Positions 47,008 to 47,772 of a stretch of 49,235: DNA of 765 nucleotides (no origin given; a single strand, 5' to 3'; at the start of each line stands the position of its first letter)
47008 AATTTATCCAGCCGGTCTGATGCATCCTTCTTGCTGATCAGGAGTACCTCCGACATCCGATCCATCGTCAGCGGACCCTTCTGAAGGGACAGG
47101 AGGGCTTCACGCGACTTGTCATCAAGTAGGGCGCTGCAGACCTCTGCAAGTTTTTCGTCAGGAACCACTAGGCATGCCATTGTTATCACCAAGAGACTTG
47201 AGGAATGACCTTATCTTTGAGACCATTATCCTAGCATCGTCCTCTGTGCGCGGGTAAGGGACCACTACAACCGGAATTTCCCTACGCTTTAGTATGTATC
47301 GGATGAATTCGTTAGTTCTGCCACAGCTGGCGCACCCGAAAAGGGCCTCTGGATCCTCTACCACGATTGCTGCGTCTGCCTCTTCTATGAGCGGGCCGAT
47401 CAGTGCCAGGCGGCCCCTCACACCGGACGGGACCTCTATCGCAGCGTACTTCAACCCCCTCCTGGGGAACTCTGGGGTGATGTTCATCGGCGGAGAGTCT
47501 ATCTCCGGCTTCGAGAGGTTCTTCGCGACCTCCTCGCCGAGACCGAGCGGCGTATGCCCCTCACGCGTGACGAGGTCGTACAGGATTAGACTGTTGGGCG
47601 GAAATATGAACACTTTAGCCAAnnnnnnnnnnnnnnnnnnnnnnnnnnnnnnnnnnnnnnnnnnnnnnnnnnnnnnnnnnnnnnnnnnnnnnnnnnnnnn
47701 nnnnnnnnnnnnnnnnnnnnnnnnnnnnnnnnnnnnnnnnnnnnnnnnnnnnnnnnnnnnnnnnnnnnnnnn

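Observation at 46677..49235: MCR-accessory gene cluster (mcrD-like, mcrC, mmp5, wHTH; divergent mmp3) with no mcrABG in the 47 kb to its left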

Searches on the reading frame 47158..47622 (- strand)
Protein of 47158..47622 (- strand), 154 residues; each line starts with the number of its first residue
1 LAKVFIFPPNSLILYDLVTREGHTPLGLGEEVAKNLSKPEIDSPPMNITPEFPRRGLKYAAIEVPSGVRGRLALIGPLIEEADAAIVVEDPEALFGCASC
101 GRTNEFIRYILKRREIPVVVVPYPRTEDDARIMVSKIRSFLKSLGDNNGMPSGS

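Call 5: search_protein_families(library=ncbifam, proteins=[window:47158-47622:-], max_evalue=0.01)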
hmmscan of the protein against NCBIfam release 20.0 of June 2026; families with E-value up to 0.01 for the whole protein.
window:47158-47622:- (154 aa): 1 family
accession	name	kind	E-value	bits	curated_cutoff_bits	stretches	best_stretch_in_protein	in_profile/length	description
TIGR03271.1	methan_mark_5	hypoth_equivalog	2.5e-62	209.1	140.25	1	3-144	1-142/142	methanogenesis marker 5 protein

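Call 6: search_protein_families(library=pfam, proteins=[window:47158-47622:-], max_evalue=0.01)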
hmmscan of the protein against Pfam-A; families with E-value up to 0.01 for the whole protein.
window:47158-47622:- (154 aa): 1 family
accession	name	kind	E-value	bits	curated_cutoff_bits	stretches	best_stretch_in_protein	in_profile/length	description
PF09885.14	DUF2112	-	1.7e-59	200.2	25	1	2-144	1-143/143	Uncharacterized protein conserved in archaea (DUF2112)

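Call 62: search_solved_structures(query=window:47158-47622:-, max_evalue=1)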
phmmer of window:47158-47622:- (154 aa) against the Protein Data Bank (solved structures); distinct sequences matched with E-value up to 1: 2.
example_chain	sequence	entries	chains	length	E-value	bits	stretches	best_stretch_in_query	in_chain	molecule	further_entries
7zgn_A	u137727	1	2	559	0.25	14.6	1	21-96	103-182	Glpgli family protein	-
2z1e_A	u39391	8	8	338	0.86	12.9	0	63-145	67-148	Hydrogenase expression/formation protein HypE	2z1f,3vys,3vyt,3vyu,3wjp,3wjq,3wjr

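Call 65: find_homologous_proteins(query=window:47158-47622:-, max_evalue=0.00001)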
Query window:47158-47622:- (154 aa): 1356 proteins with E <= 0.00001 among 1399 candidates; the best 120 are listed.
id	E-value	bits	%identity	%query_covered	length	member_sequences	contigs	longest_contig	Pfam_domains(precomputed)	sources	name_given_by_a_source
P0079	4.9e-95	334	99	100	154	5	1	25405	PF09885.16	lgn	-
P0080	6.4e-94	330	98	100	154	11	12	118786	PF09885.16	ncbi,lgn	ncbi:MAG: methanogenesis marker 5 protein [Candidatus Methanosuratincola sp.]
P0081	8.6e-92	323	95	100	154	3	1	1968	PF09885.16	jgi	-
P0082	7.4e-90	317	93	99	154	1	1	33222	PF09885.16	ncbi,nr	ncbi:MAG: methanogenesis marker 5 protein [Candidatus Verstraetearchaeota archaeon]|nr:methanogenesi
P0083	5.0e-88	311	92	100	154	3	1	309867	PF09885.16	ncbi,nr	ncbi:MAG: methanogenesis marker 5 protein [Candidatus Methanosuratus sp.]|nr:methanogenesis marker 5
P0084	2.1e-83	296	87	97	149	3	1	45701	PF09885.16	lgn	-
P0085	4.1e-83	295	87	97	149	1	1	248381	PF09885.16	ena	-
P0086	2.0e-82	293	87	97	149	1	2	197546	PF09885.16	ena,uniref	uniref:Methanogenesis marker 5 protein n=1 Tax=Candidatus Methanomethylicus mesodigestus TaxID=18672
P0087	4.1e-82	292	86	97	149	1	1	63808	PF09885.16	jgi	-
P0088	3.8e-81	288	85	99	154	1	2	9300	PF09885.16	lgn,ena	-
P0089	1.0e-80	287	84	99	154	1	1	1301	PF09885.16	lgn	-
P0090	2.2e-80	286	84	99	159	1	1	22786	PF09885.16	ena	-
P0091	2.2e-80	286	84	99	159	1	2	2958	PF09885.16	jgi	jgi:putative methanogenesis marker protein 5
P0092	2.9e-79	282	86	94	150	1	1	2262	PF09885.16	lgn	-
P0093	7.1e-79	281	85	94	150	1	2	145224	PF09885.16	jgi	jgi:putative methanogenesis marker protein 5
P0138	2.8e-52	195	61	95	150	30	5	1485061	PF09885.16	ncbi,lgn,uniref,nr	ncbi:methanogenesis marker 5 protein [Methanocaldococcus fervens]|uniref:Methanogenesis marker prote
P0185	1.5e-49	186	57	95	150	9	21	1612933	PF09885.16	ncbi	ncbi:MAG: methanogenesis marker 5 protein [Candidatus Nezhaarchaeales archaeon]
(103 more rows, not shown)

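Call 68: find_encoding_contigs(protein=P0185, flank=10000, max_places=1)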
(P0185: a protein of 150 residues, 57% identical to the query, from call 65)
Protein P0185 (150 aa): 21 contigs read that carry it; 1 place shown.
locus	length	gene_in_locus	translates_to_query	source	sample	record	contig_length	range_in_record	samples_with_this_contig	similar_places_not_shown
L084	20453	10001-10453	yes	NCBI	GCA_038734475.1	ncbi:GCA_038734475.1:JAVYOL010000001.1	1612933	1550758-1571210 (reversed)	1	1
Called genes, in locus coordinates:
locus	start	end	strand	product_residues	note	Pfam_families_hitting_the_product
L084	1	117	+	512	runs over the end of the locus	PF26548:DUF8179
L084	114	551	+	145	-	PF09875:DUF2102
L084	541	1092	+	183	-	PF09886:DUF2113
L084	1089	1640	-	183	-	-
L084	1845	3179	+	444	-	PF02783:MCR_beta_N, PF02241:MCR_beta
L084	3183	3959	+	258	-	PF02240:MCR_gamma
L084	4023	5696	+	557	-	PF02745:MCR_alpha_N, PF02249:MCR_alpha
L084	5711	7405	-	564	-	PF00005:ABC_tran, PF02463:SMC_N (faint), PF13191:AAA_16 (faint), PF13304:AAA_21 (faint), PF13401:AAA_22 (faint), PF13555:AAA_29 (faint), PF20720:nSTAND3 (faint), PF00005:ABC_tran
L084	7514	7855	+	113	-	PF02505:MCR_D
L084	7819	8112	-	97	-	PF27275:MJ0093 (weak)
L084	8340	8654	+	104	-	-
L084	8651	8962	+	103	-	-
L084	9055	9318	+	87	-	PF09871:DUF2098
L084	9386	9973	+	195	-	PF04467:DUF483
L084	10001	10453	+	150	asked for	PF09885:DUF2112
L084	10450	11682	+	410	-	PF01869:BcrAD_BadFG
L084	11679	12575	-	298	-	PF04609:MCR_C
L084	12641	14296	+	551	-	PF00005:ABC_tran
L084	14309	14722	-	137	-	PF01243:PNPOx_N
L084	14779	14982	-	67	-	-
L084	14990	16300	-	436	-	PF00501:AMP-binding, PF14535:AMP-binding_C_2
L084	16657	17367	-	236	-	PF05165:GCH_III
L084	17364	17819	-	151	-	PF00885:DMRL_synthase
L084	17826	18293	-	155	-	PF00885:DMRL_synthase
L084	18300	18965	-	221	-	PF00926:DHBP_synthase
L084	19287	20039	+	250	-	PF00884:Sulfatase (faint)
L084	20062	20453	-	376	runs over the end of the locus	PF01658:Inos-1-P_synth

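Call 69: find_encoding_contigs(protein=P0138, flank=8000, max_places=1)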
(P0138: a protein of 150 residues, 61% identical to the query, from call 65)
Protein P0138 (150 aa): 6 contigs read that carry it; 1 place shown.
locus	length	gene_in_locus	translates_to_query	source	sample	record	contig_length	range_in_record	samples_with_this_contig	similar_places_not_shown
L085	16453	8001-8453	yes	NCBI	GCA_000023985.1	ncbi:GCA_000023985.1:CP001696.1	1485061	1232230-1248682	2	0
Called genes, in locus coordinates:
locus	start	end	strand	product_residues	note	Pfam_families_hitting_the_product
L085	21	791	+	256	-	PF00528:BPD_transp_1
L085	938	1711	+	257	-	PF00005:ABC_tran, PF01637:ATPase_2 (faint), PF00004:AAA (faint), PF13238:AAA_18 (faint), PF13304:AAA_21 (faint)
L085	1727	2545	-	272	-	PF00977:His_biosynth, PF01207:Dus (faint), PF03060:NMO (faint), PF02581:TMP-TENI (faint), PF05690:ThiG (faint)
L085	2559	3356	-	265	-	PF01656:CbiA, PF10609:ParA, PF13614:AAA_31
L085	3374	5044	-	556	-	-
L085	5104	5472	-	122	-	PF04038:DHNA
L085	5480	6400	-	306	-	PF02445:NadA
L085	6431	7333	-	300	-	PF00294:PfkB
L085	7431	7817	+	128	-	PF09884:DUF2111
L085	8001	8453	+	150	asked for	PF09885:DUF2112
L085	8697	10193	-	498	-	PF26548:DUF8179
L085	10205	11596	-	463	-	PF00171:Aldedh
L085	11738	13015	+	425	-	PF02788:RuBisCO_large_N, PF00016:RuBisCO_large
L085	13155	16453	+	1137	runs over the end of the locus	PF03833:PolC_DP2_N, PF24844:PolC_DP2_central, PF24846:PolC_DP2_cat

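Call 70: find_homologous_proteins(query=L084:10450-11682:+, max_evalue=1e-10)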
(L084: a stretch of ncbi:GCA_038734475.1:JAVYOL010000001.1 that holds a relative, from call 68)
Query L084:10450-11682:+ (410 aa): 2320 proteins with E <= 1e-10 among 8000 candidates; the best 120 are listed.
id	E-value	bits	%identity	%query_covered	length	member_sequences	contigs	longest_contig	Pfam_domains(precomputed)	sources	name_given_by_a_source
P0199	3.1e-251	851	94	100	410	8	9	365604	PF01869.27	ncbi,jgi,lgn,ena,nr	ncbi:MAG: methanogenesis marker 15 protein [Candidatus Nezhaarchaeales archaeon]|nr:MAG: methanogene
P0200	1.1e-231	787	86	100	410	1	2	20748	PF01869.27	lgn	-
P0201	8.4e-228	774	85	100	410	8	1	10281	PF01869.27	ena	-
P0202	1.5e-222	756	83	100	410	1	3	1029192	PF01869.27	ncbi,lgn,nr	ncbi:MAG: methanogenesis marker 15 protein [Candidatus Nezhaarchaeota archaeon]|nr:methanogenesis ma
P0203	4.4e-218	742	80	100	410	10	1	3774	PF01869.27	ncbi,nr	ncbi:MAG: methanogenesis marker 15 protein [Thermoprotei archaeon]|nr:MAG: methanogenesis marker 15 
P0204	3.7e-167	574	61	96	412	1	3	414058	PF01869.27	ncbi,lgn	ncbi:MAG: methanogenesis marker 15 protein [Candidatus Bathyarchaeota archaeon]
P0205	2.2e-166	572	64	96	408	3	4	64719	PF01869.27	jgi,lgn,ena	-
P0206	4.1e-166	571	65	99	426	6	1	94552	PF01869.27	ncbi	-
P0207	1.0e-165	569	62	95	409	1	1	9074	PF01869.27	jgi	-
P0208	5.8e-160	551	60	99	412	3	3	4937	PF01869.27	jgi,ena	-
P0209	8.9e-160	550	62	100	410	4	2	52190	PF01869.27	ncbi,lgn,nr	ncbi:MAG: methanogenesis marker 15 protein [Candidatus Methylarchaceae archaeon HK02M1]|nr:methanoge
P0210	1.5e-158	546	59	96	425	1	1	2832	PF01869.27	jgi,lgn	-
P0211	2.4e-158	545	61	99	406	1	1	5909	PF01869.27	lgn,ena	-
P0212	1.3e-157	543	61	99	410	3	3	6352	PF01869.27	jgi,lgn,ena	-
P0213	9.0e-157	540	61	100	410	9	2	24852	PF01869.27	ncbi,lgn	-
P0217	2.1e-154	532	61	99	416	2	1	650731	PF01869.27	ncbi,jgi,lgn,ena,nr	ncbi:MAG: methanogenesis marker 15 protein [Candidatus Verstraetearchaeota archaeon]|nr:methanogenes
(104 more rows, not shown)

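Call 71: find_encoding_contigs(protein=P0217, flank=10000, max_places=2)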
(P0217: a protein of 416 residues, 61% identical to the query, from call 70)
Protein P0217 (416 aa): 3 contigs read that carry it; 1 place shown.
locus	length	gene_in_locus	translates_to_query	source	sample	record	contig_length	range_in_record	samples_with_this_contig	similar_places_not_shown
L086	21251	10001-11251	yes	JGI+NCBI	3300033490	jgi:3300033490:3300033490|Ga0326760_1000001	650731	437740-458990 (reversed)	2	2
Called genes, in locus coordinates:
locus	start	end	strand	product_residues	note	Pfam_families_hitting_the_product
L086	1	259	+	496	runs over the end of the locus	PF26548:DUF8179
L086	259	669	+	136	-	PF09875:DUF2102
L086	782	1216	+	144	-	PF09886:DUF2113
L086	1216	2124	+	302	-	PF04609:MCR_C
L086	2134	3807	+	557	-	PF00005:ABC_tran, PF02463:SMC_N (faint), PF03193:RsgA_GTPase (faint), PF13401:AAA_22 (faint), PF00005:ABC_tran, PF13304:AAA_21 (weak)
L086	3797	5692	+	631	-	PF00111:Fer2, PF17650:RACo_linker, PF17651:Raco_middle, PF14574:RACo_C_ter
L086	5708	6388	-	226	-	PF00121:TIM, PF05690:ThiG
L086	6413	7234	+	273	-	PF02540:NAD_synthase, PF03054:tRNA_Me_trans (faint)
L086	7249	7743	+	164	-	PF04471:Mrr_cat (weak), PF08378:NERD (weak)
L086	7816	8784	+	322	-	PF10120:ThiN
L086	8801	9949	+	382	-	PF01926:MMR_HSR1, PF02421:FeoB_N (weak), PF16897:MMR_HSR1_Xtn, PF02824:TGS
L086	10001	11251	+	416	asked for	PF01869:BcrAD_BadFG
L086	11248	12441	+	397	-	PF02624:YcaO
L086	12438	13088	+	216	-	PF07812:TfuA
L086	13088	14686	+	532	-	PF02463:SMC_N (faint), PF00005:ABC_tran, PF13304:AAA_21 (faint), PF00005:ABC_tran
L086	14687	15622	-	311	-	PF00586:AIRS, PF02769:AIRS_C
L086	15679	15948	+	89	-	PF09871:DUF2098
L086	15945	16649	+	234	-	PF00702:Hydrolase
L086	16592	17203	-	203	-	PF04467:DUF483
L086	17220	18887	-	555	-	PF02745:MCR_alpha_N, PF02249:MCR_alpha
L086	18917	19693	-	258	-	PF02240:MCR_gamma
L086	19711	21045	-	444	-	PF02783:MCR_beta_N, PF02241:MCR_beta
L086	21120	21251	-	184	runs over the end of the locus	PF01381:HTH_3 (weak), PF13443:HTH_26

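Call 72: predict_structure(alignment_id=A3)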
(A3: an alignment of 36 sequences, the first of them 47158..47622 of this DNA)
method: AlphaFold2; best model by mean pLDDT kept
length: 154 residues; sequences in the alignment: 36
mean_pLDDT: 77.5   pTM: 0.73
mean pLDDT of the five models: 77.5, 77.2, 74.4, 73.9, 67.3
residues with pLDDT >= 90: 69; 70-90: 35; 50-70: 24; < 50: 26
segments of 3 or more residues with pLDDT < 50: 40-49, 52-61, 149-154
pLDDT, mean of each block of 10 residues (from residue 1): 92 93 88 60 43 45 64 86 94 73 85 93 95 97 70 36
secondary structure, 60 per line:
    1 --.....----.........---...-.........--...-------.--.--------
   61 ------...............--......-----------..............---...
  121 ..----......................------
elements in order: E3-7 H12-20 E24-26 H28-36 H67-81 E84-89 H101-114 E118-122 H127-148

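Call 75: find_related_loci(query=L086:17220-18887:-, collection=metagenome_contigs, flank=10000)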
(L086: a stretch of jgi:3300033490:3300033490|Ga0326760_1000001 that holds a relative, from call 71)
Query L086:17220-18887:- (555 aa) in metagenome_contigs; peptide patterns used: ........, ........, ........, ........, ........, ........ (x = any residue, [..] = any of these).
600 stretches matched a pattern (row limit reached: there are more); 591 encode a relative of the query (tblastn E <= 1e-3); the best 80 are kept; 80 distinct loci.
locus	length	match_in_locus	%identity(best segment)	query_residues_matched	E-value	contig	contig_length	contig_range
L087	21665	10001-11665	100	1-555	0e+0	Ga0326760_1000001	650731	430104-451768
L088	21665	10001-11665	97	1-555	0e+0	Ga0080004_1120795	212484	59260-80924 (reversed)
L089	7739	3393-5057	96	1-555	0e+0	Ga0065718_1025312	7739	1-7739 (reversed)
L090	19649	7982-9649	93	1-555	0e+0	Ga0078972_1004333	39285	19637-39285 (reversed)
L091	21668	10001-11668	93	1-555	0e+0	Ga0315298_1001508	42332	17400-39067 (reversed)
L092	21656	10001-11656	88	2-553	0e+0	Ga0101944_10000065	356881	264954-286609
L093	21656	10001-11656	88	2-553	0e+0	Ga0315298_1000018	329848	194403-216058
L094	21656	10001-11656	88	2-553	0e+0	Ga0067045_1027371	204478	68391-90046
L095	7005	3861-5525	84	1-555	0e+0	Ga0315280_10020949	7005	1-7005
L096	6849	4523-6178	84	3-555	0e+0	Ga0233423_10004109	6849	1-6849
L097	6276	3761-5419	85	2-555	0e+0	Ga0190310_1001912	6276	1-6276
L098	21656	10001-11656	84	3-555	0e+0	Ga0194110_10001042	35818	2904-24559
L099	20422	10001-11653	79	4-555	0e+0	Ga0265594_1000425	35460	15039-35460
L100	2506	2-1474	88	65-555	0e+0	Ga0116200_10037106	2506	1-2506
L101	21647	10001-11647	76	1-549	0e+0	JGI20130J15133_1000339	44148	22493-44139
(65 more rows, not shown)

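Call 79: fold_search(model_id=the predicted structure, library=pdb)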
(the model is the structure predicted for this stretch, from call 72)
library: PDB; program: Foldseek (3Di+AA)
matches with E <= 10: 786; with E <= 0.001: 0
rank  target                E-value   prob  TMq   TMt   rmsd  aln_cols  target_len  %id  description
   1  7yyl_A                3.4e-02  0.89  0.45  0.21   7.1       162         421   17  nucleotide-free DCCP:DCCP-R complex (released 2022-12-28)
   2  6eno                  4.2e-02  0.90  0.47  0.21   6.8       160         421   18  Double cubane cluster oxidoreductase (released 2018-03-14)
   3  3o3m_B                4.7e-02  0.66  0.37  0.20   7.3       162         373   12  (R)-2-Hydroxyisocaproyl-CoA Dehydratase (released 2011-03-16)
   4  7yyl_B                5.7e-02  0.69  0.39  0.17   9.5       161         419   17  nucleotide-free DCCP:DCCP-R complex (released 2022-12-28)
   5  7yzm_A                8.4e-02  0.75  0.45  0.21   7.1       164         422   17  MgADPNP-bound DCCP:DCCP-R complex (released 2022-12-28)
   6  7qun_B                1.9e-01  0.23  0.27  0.09   6.7        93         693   14  CryoEM structure of mammalian AAP in complex with Meropenem (released 2022-11-16)
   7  9kjc                  1.9e-01  0.16  0.26  0.06   9.6       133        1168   14  Cryo-EM structure of BL-bound atABCB19 in lipid nanodisc (released 2025-05-21)
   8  7qun_A                2.1e-01  0.25  0.23  0.07   5.3        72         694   14  CryoEM structure of mammalian AAP in complex with Meropenem (released 2022-11-16)
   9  8clt_B                3.0e-01  0.18  0.28  0.17  12.2       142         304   13  Zearalenone lactonase of Rhodococcus erythropolis (released 2024-02-21)
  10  3gem_C                3.0e-01  0.16  0.32  0.25  10.3       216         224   11  Crystal structure of short-chain dehydrogenase from Pseudomonas syringae (released 2009-03-10)
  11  3dlb_A                3.2e-01  0.25  0.27  0.09  11.9       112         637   19  Crystal structure of the guide-strand-containing Argonaute protein silencing complex (released 2008-09-02)
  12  4tmf_B                3.2e-01  0.11  0.18  0.13   6.9        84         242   17  Crystal structure of human CD38 in complex with hydrolysed compound JMS713 (released 2015-05-13)
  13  7c1o                  3.4e-01  0.41  0.26  0.15   6.2        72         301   19  Crystal structure of Aquifex aeolicus Era Y63A bound to GDP.AlF4- (released 2021-05-12)
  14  8fl2_SR               3.4e-01  0.18  0.25  0.10   6.7        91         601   15  Human nuclear pre-60S ribosomal subunit (State I1) (released 2023-07-12)
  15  8vau_B                3.7e-01  0.16  0.21  0.14   7.4        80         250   12  Nicotinamide Riboside and CD38: Covalent Inhibition and Live-Cell Labeling (released 2024-11-06)
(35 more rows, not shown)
